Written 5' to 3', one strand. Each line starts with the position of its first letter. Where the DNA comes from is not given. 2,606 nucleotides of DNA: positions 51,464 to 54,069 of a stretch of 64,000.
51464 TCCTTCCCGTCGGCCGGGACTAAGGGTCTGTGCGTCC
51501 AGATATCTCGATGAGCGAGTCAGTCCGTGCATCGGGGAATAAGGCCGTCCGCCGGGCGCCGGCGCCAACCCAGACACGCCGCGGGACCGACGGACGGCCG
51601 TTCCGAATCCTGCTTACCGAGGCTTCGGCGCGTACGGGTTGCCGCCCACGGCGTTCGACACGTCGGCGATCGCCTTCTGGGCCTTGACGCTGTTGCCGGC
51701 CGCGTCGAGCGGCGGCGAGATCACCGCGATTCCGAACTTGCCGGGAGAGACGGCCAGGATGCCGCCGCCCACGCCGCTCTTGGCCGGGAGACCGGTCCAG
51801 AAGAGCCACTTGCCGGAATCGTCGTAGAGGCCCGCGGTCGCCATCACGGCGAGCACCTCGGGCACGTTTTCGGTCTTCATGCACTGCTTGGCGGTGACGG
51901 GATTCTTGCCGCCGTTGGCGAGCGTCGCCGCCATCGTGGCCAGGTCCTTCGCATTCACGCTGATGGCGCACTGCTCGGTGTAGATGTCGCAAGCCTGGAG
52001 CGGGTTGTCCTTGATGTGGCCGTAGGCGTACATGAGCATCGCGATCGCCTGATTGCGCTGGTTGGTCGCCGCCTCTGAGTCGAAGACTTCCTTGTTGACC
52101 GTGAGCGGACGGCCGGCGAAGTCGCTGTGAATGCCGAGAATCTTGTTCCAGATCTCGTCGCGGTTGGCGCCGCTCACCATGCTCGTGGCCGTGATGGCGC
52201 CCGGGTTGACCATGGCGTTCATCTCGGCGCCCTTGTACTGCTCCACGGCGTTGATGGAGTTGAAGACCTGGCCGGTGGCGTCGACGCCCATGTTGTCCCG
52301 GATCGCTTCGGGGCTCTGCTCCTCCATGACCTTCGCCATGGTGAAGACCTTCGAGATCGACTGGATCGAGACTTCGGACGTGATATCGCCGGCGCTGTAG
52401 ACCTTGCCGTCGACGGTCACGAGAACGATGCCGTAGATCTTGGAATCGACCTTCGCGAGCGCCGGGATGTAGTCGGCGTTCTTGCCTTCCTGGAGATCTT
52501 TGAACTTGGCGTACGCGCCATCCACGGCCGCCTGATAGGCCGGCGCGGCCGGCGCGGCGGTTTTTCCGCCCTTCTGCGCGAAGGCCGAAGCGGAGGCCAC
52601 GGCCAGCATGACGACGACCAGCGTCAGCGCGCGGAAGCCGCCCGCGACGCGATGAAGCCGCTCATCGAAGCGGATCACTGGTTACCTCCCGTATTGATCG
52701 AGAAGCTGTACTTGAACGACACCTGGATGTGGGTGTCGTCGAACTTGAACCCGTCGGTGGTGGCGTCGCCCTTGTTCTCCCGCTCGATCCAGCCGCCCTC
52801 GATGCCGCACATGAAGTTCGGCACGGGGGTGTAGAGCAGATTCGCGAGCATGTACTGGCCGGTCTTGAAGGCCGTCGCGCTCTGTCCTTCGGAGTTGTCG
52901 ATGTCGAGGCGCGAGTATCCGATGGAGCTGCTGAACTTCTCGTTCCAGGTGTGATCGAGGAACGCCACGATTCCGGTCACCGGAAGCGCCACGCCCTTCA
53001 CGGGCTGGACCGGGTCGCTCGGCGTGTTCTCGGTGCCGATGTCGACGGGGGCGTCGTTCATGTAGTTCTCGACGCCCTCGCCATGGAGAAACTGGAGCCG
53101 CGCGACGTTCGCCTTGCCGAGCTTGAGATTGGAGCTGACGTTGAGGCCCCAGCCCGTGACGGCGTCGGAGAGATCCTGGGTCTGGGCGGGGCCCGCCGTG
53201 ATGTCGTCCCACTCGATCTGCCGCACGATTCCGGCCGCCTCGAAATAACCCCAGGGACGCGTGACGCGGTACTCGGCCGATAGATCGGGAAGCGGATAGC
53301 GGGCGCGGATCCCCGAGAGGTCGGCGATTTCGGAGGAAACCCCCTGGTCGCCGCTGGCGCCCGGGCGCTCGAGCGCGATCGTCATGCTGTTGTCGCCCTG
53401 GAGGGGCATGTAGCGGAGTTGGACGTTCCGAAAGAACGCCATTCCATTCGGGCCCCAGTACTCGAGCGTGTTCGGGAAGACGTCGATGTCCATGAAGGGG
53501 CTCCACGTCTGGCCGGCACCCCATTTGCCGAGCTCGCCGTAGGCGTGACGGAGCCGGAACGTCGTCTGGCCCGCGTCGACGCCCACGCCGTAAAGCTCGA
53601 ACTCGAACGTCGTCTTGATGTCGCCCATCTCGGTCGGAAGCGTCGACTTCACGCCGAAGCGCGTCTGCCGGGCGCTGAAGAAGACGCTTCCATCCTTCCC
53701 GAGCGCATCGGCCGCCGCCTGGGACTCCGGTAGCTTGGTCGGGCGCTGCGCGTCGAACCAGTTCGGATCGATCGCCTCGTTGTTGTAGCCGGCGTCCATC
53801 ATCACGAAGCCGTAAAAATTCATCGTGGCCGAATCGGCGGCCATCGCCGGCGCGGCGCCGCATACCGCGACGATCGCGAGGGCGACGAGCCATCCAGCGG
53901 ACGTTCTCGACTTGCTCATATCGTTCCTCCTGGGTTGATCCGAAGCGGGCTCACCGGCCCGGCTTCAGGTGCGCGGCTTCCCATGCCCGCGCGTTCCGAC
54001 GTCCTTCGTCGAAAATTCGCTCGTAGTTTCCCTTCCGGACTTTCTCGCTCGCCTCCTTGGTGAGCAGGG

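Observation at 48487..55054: Minus-strand cluster: secreted amidohydrolase, porin, signal-peptide glutaminase, porin, coiled-coil porin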

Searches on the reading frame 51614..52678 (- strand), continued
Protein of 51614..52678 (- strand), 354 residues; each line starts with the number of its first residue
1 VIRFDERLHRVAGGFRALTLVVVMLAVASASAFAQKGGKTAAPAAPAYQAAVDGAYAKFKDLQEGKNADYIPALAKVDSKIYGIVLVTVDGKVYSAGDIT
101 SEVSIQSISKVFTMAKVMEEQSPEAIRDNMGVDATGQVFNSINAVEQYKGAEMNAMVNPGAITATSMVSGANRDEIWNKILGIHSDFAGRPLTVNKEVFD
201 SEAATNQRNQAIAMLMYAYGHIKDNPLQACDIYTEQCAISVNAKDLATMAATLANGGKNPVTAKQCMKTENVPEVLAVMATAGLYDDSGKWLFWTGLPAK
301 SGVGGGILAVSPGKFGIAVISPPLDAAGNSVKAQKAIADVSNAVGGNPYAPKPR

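Call 15: search_solved_structures(query=window:51614-52678:-, max_evalue=1e-10, show_alignments=1)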
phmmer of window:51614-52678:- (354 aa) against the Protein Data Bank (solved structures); distinct sequences matched with E-value up to 1e-10: 29.
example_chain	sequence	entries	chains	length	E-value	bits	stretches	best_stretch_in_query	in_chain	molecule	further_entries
1u60_A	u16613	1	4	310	8.9e-89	301.2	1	48-349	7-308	Probable glutaminase ybaS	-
3agd_A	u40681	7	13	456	8.4e-57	196.1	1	62-336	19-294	Salt-tolerant glutaminase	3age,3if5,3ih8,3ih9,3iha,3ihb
2pby_A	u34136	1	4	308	2.8e-49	171.4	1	63-341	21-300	Glutaminase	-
5jyo_D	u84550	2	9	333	2.2e-46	161.9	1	43-334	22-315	Glutaminase kidney isoform, mitochondrial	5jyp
3vp4_A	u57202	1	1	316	2.4e-46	161.7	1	45-334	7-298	Glutaminase kidney isoform, mitochondrial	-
4o7d_A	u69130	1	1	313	2.7e-46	161.6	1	47-334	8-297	Glutaminase kidney isoform, mitochondrial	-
3czd_A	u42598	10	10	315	2.7e-46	161.6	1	47-334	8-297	Glutaminase kidney isoform | Glutaminase kidney isoform, mitochondrial | Glutaminase kidney isoform, mitochondrial 65 kDa chain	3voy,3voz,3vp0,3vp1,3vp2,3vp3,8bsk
5w2j_A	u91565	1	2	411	3.2e-46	161.4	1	41-334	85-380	Glutaminase kidney isoform, mitochondrial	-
7rgg_A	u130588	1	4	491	4.6e-46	160.8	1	41-334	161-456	Glutaminase kidney isoform, mitochondrial 68 kDa chain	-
8ima_A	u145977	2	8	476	4.8e-46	160.7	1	41-334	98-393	Glutaminase kidney isoform, mitochondrial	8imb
8bsl_A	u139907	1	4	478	4.9e-46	160.7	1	41-334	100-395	Glutaminase kidney isoform, mitochondrial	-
5uqe_A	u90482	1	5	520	5.3e-46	160.6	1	40-334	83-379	Glutaminase kidney isoform, mitochondrial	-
6ul9_A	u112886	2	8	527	5.7e-46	160.5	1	41-334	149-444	Glutaminase kidney isoform, mitochondrial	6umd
8jub_A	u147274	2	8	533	5.9e-46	160.5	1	41-334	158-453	Glutaminase kidney isoform, mitochondrial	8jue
3unw_A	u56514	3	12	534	5.9e-46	160.4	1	41-334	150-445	Glutaminase kidney isoform, mitochondrial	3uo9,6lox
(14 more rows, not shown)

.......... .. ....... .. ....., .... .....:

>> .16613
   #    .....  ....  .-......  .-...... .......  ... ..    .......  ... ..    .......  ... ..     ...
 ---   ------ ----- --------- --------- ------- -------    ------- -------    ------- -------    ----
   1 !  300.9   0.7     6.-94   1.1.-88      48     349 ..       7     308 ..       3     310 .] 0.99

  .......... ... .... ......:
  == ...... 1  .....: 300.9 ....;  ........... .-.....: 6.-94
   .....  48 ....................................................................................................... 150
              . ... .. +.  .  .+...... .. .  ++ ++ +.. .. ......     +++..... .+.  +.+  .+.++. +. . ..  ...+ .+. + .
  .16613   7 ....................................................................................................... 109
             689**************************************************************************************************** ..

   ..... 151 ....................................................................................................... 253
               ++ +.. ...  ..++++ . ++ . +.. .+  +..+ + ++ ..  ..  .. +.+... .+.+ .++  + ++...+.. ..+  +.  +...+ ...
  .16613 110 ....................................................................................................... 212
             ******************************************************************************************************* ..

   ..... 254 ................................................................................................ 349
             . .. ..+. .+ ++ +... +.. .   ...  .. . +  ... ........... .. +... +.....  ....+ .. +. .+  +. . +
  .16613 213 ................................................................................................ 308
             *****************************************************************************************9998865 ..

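Call 40: find_encoding_contigs(protein=P0043, flank=10000, max_places=2)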
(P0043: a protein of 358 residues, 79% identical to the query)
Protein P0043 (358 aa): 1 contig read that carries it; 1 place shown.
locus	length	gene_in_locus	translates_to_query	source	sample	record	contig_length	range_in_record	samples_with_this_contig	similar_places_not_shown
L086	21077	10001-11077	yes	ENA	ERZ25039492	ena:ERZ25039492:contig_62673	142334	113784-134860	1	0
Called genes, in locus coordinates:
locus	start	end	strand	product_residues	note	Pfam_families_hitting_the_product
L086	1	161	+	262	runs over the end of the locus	PF17957:Big_7 (weak), PF10342:Kre9_KNH (faint), PF13860:FlgD_ig (weak)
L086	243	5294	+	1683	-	PF00041:fn3 (faint), PF13385:Laminin_G_3, PF02210:Laminin_G_2 (faint), PF13385:Laminin_G_3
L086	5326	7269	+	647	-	PF13860:FlgD_ig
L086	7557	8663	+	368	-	PF04909:Amidohydro_2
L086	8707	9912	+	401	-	PF19577:DcaP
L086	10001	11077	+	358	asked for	PF04960:Glutaminase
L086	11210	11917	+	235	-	-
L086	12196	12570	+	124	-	-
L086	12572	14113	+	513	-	PF19577:DcaP, PF02530:Porin_2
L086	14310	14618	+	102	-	-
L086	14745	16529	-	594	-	PF13860:FlgD_ig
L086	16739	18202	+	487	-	PF11074:DUF2779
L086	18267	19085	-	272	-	PF00581:Rhodanese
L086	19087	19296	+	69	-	-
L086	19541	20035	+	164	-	PF00578:AhpC-TSA, PF08534:Redoxin, PF00085:Thioredoxin, PF13098:Thioredoxin_2 (faint), PF13905:Thioredoxin_8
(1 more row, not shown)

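Call 41: find_encoding_contigs(protein=P0068, flank=10000, max_places=2)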
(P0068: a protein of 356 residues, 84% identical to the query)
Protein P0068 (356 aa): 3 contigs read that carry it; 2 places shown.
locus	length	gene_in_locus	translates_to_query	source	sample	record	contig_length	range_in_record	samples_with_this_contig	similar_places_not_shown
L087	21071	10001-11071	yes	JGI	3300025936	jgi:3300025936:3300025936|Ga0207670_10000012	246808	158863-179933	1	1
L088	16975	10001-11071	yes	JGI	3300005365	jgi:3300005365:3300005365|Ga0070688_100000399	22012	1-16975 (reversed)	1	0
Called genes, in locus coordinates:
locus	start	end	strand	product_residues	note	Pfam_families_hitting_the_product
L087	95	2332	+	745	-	-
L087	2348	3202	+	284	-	-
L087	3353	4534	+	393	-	PF04909:Amidohydro_2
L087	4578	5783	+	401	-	PF19577:DcaP, PF02530:Porin_2 (weak)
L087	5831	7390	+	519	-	PF00206:Lyase_1, PF10415:FumaraseC_C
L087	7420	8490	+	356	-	PF00710:Asparaginase, PF17763:Asparaginase_C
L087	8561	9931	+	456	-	PF07396:Porin_O_P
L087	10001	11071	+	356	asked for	PF04960:Glutaminase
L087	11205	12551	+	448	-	-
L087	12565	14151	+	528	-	PF19577:DcaP, PF02530:Porin_2 (weak)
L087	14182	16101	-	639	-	PF00989:PAS, PF08448:PAS_4, PF13188:PAS_8 (weak), PF13426:PAS_9, PF08447:PAS_3, PF00512:HisKA, PF02518:HATPase_c, PF00072:Response_reg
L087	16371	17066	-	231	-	PF13505:OMP_b-brl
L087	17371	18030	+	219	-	PF13590:DUF4136 (weak)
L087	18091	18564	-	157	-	PF03350:UPF0114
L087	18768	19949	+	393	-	-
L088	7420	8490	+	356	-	PF00710:Asparaginase, PF17763:Asparaginase_C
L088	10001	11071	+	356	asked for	PF04960:Glutaminase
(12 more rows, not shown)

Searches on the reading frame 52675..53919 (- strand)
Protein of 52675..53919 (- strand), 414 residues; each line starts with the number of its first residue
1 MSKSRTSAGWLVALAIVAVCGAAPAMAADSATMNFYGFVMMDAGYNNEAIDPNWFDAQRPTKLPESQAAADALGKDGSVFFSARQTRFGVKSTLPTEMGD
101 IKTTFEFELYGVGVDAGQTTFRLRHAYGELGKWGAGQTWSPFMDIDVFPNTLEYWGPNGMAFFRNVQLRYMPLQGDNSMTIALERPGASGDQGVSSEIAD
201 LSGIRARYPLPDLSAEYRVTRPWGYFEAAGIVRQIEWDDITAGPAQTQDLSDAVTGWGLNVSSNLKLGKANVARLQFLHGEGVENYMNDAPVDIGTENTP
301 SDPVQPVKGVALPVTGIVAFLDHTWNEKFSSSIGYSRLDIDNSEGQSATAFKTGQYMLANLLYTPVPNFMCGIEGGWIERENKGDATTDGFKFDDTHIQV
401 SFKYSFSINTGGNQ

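Call 3: search_protein_families(library=pfam, proteins=[window:52675-53919:-], max_evalue=0.01)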
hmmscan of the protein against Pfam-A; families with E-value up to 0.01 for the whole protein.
window:52675-53919:- (414 aa): 1 family
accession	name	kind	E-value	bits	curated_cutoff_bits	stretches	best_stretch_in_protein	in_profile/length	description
PF19577.5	DcaP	-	5.9e-21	75.4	27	1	25-185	61-216/410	DcaP outer membrane protein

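Call 4: search_protein_families(library=ncbifam, proteins=[window:52675-53919:-], max_evalue=0.01)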
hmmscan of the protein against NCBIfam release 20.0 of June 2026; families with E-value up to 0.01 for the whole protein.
window:52675-53919:- (414 aa): 0 families

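Call 17: search_solved_structures(query=window:52675-53919:-, max_evalue=1, show_alignments=1)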
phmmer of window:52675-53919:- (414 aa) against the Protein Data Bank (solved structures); distinct sequences matched with E-value up to 1: 1.
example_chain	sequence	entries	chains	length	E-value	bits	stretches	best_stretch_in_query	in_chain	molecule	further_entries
6eus_A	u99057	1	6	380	1.8e-10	43.6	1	29-406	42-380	DcaP-like protein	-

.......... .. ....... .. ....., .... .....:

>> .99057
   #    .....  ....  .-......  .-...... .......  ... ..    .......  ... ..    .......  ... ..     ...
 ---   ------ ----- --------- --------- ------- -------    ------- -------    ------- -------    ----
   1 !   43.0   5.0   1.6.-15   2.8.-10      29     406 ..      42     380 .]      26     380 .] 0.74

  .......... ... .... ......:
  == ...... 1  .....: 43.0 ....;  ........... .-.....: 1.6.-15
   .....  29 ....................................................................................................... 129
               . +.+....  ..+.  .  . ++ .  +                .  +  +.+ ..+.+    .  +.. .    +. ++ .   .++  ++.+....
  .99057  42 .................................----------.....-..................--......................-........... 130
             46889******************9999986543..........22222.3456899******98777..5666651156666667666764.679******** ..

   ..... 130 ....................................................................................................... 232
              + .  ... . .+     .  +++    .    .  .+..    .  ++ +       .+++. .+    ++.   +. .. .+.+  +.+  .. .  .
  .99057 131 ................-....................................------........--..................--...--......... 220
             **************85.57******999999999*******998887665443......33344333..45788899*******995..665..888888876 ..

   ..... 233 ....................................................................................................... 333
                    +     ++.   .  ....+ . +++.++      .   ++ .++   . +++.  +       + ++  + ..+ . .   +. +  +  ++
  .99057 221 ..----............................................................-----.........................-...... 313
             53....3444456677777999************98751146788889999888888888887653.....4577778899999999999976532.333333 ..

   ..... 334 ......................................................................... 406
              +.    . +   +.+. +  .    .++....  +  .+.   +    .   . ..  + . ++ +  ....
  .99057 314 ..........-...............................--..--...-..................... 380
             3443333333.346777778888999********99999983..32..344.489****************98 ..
